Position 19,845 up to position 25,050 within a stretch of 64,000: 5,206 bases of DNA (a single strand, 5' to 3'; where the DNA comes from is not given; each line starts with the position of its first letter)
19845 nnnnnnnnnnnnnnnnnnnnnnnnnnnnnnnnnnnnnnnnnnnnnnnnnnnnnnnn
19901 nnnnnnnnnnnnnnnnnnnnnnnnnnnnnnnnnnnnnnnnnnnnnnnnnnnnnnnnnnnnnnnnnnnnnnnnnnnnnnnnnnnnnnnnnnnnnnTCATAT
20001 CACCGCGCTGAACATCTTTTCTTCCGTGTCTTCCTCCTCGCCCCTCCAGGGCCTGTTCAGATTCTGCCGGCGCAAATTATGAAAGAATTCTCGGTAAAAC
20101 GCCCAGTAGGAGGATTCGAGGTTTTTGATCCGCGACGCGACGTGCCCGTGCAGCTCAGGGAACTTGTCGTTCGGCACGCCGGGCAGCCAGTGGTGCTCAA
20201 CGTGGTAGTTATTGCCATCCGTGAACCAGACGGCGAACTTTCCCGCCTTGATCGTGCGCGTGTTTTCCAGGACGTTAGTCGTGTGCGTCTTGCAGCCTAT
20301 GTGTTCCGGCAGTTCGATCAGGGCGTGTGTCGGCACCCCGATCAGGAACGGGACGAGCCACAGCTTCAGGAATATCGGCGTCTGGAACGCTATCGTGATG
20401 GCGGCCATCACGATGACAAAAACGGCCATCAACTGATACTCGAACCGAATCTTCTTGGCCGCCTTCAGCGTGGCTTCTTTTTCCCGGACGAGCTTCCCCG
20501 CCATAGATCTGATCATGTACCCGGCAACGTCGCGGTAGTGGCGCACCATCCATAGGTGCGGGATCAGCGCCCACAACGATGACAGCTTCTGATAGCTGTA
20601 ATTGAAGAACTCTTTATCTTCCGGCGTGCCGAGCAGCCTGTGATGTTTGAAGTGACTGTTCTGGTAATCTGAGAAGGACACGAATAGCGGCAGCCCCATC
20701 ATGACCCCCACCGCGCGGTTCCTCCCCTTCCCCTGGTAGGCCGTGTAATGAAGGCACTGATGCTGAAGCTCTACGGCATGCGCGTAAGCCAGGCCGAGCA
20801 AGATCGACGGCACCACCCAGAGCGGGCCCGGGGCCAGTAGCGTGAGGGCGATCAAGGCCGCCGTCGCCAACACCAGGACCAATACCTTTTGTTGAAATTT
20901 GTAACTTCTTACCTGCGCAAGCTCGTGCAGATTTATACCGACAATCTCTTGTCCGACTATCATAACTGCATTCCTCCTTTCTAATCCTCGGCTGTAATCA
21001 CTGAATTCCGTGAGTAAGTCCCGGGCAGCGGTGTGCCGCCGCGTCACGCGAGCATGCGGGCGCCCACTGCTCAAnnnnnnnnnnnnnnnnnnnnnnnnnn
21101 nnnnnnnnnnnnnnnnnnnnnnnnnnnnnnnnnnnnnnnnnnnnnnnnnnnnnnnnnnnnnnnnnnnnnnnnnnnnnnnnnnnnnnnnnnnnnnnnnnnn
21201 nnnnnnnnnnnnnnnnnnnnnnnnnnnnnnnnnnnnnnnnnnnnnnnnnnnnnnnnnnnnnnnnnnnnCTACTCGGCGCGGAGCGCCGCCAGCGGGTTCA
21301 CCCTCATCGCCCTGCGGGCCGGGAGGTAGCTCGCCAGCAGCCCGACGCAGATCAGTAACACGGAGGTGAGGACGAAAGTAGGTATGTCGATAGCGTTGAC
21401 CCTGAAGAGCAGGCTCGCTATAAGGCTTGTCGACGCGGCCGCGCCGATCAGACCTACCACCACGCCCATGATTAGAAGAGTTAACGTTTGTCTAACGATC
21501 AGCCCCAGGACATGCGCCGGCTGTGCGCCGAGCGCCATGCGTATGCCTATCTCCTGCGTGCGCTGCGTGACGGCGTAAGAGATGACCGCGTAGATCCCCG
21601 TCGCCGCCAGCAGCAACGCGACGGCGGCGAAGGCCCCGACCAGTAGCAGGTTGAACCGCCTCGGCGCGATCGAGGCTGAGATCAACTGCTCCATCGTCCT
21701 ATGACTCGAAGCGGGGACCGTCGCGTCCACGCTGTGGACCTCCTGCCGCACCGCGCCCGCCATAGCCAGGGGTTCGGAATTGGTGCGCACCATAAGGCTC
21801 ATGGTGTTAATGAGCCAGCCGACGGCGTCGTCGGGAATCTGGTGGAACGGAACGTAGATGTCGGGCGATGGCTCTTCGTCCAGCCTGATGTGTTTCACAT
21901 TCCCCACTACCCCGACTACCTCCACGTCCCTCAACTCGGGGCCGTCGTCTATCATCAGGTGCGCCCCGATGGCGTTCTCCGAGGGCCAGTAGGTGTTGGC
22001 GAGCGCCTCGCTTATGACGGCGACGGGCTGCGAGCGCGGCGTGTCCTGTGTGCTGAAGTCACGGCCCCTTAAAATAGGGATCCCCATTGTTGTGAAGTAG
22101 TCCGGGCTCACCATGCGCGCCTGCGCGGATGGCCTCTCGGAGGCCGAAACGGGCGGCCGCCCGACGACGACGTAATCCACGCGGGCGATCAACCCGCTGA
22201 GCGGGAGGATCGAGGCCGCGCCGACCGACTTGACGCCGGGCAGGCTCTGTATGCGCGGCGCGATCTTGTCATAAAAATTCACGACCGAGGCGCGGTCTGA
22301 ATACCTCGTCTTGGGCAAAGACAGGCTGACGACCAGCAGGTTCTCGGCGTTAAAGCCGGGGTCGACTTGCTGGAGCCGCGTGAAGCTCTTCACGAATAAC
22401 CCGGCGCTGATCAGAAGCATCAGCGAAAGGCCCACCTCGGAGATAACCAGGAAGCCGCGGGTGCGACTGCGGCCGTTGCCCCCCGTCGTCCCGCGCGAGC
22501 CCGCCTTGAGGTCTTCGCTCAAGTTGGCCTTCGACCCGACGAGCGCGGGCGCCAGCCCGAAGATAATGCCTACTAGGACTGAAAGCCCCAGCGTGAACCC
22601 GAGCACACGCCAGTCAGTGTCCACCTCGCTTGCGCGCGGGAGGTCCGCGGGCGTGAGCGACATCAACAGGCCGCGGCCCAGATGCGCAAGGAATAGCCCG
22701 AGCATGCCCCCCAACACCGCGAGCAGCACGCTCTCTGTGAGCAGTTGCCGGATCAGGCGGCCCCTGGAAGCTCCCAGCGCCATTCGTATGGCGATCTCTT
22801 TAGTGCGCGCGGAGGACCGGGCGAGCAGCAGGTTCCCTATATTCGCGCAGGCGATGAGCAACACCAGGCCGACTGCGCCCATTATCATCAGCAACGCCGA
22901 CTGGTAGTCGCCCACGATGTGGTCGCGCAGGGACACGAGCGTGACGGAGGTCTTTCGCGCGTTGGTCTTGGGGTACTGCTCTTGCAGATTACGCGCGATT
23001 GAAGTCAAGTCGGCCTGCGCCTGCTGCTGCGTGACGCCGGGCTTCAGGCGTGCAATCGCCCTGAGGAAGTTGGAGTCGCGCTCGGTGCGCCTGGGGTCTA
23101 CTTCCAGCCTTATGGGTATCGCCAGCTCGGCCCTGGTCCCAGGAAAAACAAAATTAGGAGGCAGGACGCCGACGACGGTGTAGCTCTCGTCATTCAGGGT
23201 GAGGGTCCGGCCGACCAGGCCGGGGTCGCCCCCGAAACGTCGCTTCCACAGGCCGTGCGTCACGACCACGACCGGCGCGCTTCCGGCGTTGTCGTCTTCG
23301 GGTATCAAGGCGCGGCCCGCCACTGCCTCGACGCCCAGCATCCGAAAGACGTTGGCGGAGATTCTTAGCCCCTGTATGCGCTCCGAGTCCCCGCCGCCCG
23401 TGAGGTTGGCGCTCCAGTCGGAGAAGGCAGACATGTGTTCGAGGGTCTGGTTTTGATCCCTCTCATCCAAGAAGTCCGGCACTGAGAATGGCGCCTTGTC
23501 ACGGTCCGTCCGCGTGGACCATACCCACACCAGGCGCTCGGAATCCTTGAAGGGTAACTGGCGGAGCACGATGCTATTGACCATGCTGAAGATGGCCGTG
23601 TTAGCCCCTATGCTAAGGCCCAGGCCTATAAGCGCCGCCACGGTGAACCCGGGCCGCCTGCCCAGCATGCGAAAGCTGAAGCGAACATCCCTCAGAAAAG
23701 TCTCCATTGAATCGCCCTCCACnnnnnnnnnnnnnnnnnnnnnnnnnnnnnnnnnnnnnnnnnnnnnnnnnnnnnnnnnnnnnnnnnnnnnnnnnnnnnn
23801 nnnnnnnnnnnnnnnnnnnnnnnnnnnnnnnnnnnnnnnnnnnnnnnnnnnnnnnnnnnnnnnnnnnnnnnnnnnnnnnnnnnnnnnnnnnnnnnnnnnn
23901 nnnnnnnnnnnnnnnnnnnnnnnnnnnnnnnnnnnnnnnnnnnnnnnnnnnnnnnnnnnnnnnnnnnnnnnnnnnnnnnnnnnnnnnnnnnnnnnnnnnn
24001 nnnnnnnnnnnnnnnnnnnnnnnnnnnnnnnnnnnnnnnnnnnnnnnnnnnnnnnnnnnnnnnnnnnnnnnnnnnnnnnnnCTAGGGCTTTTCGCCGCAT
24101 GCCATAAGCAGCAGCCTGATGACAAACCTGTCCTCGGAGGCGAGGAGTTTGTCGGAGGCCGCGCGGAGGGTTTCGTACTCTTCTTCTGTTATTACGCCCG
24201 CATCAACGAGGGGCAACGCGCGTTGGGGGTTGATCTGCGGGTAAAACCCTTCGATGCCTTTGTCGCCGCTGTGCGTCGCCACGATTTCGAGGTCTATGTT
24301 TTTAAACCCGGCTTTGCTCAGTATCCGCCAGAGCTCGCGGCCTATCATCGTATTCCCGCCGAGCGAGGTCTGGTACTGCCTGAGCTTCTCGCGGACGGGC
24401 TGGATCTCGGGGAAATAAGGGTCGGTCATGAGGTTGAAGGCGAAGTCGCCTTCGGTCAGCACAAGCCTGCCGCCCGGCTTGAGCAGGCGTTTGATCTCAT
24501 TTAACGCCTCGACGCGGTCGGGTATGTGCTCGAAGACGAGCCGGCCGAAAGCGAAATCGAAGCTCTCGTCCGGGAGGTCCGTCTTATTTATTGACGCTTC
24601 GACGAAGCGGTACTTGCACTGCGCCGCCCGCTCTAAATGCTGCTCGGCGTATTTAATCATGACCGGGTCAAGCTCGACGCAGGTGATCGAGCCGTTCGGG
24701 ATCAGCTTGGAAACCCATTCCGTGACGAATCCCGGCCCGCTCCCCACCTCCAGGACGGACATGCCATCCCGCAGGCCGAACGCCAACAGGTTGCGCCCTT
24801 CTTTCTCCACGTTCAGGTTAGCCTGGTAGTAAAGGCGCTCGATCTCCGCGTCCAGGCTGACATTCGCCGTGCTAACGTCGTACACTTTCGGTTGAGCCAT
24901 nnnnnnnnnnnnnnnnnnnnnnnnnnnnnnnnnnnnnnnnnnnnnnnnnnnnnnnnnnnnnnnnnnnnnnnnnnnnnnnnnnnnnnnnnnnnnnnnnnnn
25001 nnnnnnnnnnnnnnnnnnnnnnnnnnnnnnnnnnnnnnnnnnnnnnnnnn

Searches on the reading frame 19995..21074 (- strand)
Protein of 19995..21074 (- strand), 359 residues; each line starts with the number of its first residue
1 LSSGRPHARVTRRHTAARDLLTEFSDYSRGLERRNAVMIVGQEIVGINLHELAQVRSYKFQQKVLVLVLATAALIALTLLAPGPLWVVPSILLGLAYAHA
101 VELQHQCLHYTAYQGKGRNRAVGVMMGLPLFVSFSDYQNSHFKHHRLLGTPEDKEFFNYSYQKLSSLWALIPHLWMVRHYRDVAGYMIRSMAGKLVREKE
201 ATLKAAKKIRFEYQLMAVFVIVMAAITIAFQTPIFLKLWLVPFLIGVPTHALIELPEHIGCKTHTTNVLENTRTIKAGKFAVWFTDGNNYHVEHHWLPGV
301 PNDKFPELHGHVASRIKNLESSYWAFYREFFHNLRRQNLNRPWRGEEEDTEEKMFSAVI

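Call 9: search_protein_families(library=pfam, proteins=[window:19995-21074:-])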
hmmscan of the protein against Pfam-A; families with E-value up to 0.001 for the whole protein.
window:19995-21074:- (359 aa): 1 family
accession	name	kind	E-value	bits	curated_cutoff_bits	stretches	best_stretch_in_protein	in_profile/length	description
PF00487.30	FA_desaturase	-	4.4e-35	122.1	29.7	1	86-325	3-251/253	Fatty acid desaturase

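Call 19: search_protein_families(library=ncbifam, proteins=[window:19995-21074:-], max_evalue=0.01)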
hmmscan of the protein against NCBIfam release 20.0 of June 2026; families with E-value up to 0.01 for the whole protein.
window:19995-21074:- (359 aa): 4 families
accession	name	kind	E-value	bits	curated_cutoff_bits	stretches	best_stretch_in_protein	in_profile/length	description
NF041365.1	GntB_guanitoxin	equivalog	2.9e-16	59.7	380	1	49-306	13-272/308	guanitoxin biosynthesis L-arginine gamma (S) hydroxylase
NF052548.1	FAdesatDesABac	equivalog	3.6e-05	23.1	500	1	101-148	69-116/328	Delta(5) desaturase DesA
NF045688.1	BCarotHydoxCrtR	equivalog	5.5e-05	22.4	475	1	67-304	29-248/297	beta-carotene hydroxylase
NF052549.1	FAdesatDesBBac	equivalog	0.00016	21.1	500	1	64-313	34-290/340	Delta(10) desaturase DesB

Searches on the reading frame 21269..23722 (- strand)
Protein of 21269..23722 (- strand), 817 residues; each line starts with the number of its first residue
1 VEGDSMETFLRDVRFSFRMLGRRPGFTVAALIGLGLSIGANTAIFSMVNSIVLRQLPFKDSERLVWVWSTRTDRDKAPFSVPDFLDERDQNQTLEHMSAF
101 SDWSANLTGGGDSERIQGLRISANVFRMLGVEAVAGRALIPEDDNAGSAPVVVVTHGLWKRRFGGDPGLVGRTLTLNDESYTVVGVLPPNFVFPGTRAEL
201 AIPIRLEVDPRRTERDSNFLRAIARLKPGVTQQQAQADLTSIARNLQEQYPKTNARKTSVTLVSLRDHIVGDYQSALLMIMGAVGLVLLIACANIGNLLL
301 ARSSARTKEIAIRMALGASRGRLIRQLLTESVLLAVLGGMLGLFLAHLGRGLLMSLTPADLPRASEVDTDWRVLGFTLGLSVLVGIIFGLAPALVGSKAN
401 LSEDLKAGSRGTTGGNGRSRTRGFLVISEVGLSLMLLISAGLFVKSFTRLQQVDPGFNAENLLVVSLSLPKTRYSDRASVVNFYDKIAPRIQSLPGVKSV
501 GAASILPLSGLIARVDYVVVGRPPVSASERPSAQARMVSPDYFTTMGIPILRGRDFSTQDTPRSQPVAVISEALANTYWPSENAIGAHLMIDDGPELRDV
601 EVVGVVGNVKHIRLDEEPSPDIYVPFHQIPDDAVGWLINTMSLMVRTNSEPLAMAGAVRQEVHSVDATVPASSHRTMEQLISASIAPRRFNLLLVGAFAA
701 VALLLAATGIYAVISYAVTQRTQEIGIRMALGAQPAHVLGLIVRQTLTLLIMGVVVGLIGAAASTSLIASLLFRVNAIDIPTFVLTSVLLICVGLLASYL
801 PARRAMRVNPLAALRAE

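Call 5: search_protein_families(library=pfam, proteins=[window:21269-23722:-])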
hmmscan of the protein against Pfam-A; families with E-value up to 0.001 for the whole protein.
window:21269-23722:- (817 aa): 2 families
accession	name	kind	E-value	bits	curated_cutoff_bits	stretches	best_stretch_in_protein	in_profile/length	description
PF12704.14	MacB_PCD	-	9.4e-41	140.8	27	2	27-241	1-206/207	MacB-like periplasmic core domain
PF02687.27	FtsX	-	1.8e-30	105.9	25.5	2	697-810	2-120/120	FtsX-like permease C-terminal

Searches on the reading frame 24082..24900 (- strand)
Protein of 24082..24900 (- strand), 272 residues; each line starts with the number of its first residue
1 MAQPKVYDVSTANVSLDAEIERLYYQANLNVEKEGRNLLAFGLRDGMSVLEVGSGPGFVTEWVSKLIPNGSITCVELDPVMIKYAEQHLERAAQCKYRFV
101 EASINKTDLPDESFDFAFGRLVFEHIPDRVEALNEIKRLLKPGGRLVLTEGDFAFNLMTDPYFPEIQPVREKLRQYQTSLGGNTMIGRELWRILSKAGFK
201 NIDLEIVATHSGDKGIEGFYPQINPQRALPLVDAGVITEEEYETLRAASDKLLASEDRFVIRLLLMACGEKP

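Call 9: search_protein_families(library=pfam, proteins=[window:24082-24900:-])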
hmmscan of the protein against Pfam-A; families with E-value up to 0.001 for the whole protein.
window:24082-24900:- (272 aa): 10 families
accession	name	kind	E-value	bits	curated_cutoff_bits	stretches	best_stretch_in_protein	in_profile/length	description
PF08241.18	Methyltransf_11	-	1.5e-23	83.7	21.2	1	50-148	1-95/95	Methyltransferase domain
PF13649.12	Methyltransf_25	-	2.6e-20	73.4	27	1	49-144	1-97/97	Methyltransferase domain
PF13847.12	Methyltransf_31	-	4.8e-20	72.2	27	1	44-176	2-129/145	Methyltransferase domain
PF08242.18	Methyltransf_12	-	1.5e-17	64.5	30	1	50-146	1-98/98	Methyltransferase domain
PF13489.12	Methyltransf_23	-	1.2e-14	54.8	27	1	38-203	13-163/164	Methyltransferase domain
PF01209.24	Ubie_methyltran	-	1.9e-13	50.7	20.1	1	42-151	44-154/233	ubiE/COQ5 methyltransferase family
PF00891.24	Methyltransf_2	-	8.5e-08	32.2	22.3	1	37-150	54-166/210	O-methyltransferase domain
PF00398.26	RrnaAD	-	5.6e-06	26.1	24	1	43-118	28-99/263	Ribosomal RNA adenine dimethylase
PF01135.25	PCMT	-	1e-05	25.9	20.3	1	38-148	68-171/210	Protein-L-isoaspartate(D-aspartate) O-methyltransferase (PCMT)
PF05175.20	MTS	-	0.00066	19.8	23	0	43-116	27-101/170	Methyltransferase small domain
